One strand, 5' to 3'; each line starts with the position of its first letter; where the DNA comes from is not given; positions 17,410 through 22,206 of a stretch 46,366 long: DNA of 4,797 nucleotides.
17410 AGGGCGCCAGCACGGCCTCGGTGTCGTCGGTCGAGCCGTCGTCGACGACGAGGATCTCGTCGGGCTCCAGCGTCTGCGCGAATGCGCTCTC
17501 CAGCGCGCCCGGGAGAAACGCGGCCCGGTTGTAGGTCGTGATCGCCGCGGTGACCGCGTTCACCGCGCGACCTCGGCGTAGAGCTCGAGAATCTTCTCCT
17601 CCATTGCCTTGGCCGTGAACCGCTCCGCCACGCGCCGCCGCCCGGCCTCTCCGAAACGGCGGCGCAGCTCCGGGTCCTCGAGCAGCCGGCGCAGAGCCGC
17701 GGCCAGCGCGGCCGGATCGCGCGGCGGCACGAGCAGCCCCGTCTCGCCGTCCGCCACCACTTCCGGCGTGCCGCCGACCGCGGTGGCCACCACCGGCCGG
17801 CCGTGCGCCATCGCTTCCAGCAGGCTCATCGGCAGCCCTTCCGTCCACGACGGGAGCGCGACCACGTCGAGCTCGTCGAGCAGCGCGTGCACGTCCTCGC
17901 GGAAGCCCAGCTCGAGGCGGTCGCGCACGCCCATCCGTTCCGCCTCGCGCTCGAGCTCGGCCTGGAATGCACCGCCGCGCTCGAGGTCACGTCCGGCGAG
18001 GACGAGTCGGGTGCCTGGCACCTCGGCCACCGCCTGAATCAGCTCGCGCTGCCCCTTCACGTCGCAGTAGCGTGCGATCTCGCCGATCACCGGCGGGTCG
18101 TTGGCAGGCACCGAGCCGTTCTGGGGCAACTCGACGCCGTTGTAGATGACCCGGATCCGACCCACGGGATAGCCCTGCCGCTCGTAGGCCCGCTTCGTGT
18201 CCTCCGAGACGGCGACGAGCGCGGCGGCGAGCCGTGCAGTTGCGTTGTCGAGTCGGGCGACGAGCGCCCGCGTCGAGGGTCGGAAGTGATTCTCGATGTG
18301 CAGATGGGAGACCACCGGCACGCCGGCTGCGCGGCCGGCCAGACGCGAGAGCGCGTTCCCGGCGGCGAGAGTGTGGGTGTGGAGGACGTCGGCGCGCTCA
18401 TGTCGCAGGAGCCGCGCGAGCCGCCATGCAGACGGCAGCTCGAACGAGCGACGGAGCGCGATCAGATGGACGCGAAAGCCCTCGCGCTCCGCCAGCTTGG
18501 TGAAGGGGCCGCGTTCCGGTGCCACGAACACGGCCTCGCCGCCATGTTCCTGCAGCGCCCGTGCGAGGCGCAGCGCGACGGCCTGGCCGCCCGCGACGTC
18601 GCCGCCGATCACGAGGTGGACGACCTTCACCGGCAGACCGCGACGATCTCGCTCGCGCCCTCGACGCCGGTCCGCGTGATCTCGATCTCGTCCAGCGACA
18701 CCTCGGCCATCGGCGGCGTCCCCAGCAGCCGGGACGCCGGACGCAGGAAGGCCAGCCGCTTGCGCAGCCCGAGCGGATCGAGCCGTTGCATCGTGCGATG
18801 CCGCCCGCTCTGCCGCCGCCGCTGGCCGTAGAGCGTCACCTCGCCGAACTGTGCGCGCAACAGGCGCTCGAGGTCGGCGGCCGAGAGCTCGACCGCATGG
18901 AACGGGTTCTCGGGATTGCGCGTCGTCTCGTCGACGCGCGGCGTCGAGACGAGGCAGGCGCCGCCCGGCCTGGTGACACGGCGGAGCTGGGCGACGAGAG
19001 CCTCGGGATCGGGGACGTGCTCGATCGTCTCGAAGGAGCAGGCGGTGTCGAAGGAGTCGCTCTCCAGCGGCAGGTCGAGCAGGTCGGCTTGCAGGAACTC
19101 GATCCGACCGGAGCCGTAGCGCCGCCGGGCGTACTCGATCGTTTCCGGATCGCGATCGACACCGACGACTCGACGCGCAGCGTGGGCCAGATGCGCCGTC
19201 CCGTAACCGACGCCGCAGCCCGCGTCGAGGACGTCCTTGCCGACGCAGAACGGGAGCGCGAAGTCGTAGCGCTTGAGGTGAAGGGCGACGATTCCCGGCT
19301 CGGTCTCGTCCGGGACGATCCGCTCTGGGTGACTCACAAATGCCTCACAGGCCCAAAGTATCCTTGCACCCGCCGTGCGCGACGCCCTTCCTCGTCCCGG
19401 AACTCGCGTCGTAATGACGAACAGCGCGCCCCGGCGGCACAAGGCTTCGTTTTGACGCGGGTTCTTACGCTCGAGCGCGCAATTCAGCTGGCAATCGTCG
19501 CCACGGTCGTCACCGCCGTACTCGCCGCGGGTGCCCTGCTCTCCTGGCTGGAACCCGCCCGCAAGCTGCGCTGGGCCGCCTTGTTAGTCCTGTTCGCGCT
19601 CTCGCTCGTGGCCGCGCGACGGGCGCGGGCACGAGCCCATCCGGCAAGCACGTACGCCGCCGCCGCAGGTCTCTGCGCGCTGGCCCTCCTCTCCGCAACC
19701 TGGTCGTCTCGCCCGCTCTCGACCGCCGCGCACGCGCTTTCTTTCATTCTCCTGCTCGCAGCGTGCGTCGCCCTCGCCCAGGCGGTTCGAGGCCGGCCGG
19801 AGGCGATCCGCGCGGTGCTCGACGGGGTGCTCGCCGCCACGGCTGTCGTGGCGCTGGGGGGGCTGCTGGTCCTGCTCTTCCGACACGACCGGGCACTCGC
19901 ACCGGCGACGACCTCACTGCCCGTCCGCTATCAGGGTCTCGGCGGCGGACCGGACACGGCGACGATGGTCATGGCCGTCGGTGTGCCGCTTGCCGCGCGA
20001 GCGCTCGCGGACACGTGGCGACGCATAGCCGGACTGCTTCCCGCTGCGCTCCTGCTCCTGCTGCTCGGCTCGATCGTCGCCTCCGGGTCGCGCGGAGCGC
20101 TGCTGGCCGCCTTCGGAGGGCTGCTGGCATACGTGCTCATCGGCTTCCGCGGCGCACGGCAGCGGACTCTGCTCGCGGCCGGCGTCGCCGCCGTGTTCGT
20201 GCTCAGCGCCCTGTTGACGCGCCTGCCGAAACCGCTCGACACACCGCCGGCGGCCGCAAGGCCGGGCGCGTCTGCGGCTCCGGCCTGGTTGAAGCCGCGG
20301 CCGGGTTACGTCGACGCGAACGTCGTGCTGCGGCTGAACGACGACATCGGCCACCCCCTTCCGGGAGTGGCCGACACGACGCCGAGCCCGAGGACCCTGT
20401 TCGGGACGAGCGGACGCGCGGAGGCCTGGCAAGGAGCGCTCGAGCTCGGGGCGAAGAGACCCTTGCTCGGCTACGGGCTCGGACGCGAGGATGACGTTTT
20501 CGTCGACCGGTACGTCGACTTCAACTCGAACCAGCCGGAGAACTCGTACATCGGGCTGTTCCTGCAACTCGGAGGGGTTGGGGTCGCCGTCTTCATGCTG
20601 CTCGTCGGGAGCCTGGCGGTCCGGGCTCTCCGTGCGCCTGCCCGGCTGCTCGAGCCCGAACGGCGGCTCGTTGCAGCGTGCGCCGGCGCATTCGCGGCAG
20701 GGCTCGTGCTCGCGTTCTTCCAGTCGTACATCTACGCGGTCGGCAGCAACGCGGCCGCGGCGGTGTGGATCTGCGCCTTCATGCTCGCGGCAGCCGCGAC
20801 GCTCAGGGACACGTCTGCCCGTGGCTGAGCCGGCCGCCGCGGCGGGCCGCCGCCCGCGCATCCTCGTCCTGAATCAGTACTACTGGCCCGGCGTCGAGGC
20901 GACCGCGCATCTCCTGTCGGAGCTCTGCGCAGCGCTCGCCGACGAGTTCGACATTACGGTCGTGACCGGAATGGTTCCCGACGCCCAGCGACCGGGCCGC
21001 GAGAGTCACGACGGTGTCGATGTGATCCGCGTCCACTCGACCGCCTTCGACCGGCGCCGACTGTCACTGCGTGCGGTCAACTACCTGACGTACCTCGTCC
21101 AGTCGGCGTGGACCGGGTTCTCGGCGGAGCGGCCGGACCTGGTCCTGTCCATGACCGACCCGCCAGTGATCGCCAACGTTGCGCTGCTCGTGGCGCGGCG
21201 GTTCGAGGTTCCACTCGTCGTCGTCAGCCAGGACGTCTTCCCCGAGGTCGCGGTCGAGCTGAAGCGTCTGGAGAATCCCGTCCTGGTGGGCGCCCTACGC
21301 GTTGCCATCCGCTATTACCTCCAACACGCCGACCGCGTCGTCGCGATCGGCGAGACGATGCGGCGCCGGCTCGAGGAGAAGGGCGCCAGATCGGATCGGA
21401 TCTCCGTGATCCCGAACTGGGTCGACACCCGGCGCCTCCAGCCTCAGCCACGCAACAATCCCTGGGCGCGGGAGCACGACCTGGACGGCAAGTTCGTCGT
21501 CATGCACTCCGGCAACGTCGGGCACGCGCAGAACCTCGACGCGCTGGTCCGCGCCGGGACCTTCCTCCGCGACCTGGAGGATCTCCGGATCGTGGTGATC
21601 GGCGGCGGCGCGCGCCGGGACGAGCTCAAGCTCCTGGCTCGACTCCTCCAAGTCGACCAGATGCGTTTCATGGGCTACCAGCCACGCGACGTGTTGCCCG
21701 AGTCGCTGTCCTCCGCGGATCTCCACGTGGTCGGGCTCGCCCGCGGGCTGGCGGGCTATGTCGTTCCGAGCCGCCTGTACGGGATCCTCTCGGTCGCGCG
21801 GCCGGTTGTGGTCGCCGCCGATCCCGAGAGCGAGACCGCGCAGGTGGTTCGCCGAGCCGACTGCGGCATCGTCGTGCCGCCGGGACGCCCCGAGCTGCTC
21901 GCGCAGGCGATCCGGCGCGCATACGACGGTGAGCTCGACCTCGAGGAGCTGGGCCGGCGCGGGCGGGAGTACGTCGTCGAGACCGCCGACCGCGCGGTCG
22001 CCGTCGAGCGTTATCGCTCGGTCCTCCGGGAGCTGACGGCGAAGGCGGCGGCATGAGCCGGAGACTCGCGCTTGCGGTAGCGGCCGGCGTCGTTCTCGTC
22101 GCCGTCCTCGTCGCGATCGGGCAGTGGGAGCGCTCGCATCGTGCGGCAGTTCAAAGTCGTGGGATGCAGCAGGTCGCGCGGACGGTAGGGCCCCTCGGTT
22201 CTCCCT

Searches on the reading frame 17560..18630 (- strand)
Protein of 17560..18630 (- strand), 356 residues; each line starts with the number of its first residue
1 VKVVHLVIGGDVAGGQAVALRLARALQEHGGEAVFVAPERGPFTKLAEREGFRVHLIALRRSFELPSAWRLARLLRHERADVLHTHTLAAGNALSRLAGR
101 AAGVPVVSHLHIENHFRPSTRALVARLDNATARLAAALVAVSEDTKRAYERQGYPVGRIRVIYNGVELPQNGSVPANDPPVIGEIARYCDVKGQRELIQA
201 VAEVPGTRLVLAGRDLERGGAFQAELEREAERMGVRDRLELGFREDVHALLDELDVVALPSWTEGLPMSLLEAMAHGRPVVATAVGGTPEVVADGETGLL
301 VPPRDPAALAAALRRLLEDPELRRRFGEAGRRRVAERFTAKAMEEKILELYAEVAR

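Call 12: search_protein_families(library=pfam, proteins=[window:17560-18630:-], max_evalue=0.001)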
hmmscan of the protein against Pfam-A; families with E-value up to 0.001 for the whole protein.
window:17560-18630:- (356 aa): 7 families
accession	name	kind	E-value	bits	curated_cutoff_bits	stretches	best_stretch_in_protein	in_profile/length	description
PF00534.26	Glycos_transf_1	-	1.4e-37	129.3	26.4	1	176-333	12-172/172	Glycosyl transferases group 1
PF13692.12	Glyco_trans_1_4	-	8.6e-36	123.8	27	1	180-319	2-142/142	Glycosyl transferases group 1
PF13439.12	Glyco_transf_4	-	5.9e-28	98.4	28.5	1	14-168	3-168/170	Glycosyltransferase Family 4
PF13579.12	Glyco_trans_4_4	-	3.9e-24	86.2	29.7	1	14-165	2-158/158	Glycosyl transferase 4-like domain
PF13524.12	Glyco_trans_1_2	-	1.9e-12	47.8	25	1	195-348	3-143/144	Glycosyl transferase-like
PF20706.3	GT4-conflict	-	1.5e-06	27.9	26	1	18-339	17-377/385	Family 4 Glycosyltransferase in conflict systems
PF13477.12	Glyco_trans_4_2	-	1.1e-05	26.1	23.4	1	16-109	10-105/139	Glycosyl transferase 4-like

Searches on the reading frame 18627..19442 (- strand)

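Call 12: search_protein_families(library=pfam, proteins=[window:18627-19442:-], max_evalue=0.001)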
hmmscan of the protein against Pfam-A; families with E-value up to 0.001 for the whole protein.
window:18627-19442:- (271 aa): 10 families
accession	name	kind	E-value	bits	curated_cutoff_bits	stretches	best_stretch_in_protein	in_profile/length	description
PF08241.18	Methyltransf_11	-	7.2e-26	91.1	21.2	1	72-164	1-94/95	Methyltransferase domain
PF13649.12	Methyltransf_25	-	2.5e-23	83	27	1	71-161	1-97/97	Methyltransferase domain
PF13847.12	Methyltransf_31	-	4e-21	75.7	27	1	68-172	4-114/145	Methyltransferase domain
PF13489.12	Methyltransf_23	-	3.8e-17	62.9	27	1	65-184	20-137/164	Methyltransferase domain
PF08242.18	Methyltransf_12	-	3.1e-15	57.1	30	1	72-162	1-97/98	Methyltransferase domain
PF01209.24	Ubie_methyltran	-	2.3e-08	34.1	20.1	1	68-165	48-151/233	ubiE/COQ5 methyltransferase family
PF05401.17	NodS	-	0.00012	22.4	24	1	69-156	45-132/201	Nodulation protein S (NodS)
PF08003.17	Methyltransf_9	-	0.00019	21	23.8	1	67-171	115-223/315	Protein of unknown function (DUF1698)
PF03141.22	Methyltransf_29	-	0.00033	19.8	23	1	70-176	120-228/506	Putative S-adenosyl-L-methionine-dependent methyltransferase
PF01135.25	PCMT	-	0.00047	20.4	20.3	1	66-109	72-118/210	Protein-L-isoaspartate(D-aspartate) O-methyltransferase (PCMT)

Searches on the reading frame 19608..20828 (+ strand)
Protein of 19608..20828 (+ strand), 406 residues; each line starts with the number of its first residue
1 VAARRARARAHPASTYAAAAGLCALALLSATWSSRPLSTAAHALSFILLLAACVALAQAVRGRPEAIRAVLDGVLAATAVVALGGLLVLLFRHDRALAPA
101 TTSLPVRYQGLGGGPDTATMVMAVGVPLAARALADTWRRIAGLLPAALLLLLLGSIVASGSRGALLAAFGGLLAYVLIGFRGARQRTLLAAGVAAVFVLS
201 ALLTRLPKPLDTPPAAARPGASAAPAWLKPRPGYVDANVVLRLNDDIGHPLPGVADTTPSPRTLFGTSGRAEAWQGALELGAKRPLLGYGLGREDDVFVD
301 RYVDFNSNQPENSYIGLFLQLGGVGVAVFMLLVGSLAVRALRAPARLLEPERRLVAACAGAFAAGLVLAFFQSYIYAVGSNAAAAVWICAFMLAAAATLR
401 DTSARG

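Call 12: search_protein_families(library=pfam, proteins=[window:19608-20828:+], max_evalue=0.001)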
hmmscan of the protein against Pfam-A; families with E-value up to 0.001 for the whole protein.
window:19608-20828:+ (406 aa): 1 family
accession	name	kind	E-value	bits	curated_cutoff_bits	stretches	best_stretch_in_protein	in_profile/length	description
PF04932.20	Wzy_C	-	3.8e-13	49.9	31.7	1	148-330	2-149/149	O-Antigen ligase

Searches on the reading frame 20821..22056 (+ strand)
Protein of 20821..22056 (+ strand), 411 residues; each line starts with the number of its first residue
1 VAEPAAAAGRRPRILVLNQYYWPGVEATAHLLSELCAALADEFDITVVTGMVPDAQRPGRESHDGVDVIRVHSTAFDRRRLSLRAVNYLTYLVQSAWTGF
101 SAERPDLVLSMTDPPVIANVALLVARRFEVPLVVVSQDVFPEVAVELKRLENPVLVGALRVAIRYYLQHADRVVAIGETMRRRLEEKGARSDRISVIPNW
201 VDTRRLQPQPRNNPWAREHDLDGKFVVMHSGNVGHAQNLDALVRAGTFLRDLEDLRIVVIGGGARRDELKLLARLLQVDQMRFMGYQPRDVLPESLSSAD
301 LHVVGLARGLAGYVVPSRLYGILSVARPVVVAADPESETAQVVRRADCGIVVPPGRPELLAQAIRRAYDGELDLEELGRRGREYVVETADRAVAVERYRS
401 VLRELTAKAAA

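Call 12: search_protein_families(library=pfam, proteins=[window:20821-22056:+], max_evalue=0.001)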
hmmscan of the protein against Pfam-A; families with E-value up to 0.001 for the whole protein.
window:20821-22056:+ (411 aa): 4 families
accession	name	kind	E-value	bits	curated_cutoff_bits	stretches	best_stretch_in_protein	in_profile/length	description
PF13579.12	Glyco_trans_4_4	-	3.3e-20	73.4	29.7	1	32-200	7-158/158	Glycosyl transferase 4-like domain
PF13439.12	Glyco_transf_4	-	5.4e-16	59.5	28.5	1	32-205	8-170/170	Glycosyltransferase Family 4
PF00534.26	Glycos_transf_1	-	9.3e-16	58.3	26.4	1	220-383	10-171/172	Glycosyl transferases group 1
PF13692.12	Glyco_trans_1_4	-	3.5e-13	50.4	27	1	225-368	2-140/142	Glycosyl transferases group 1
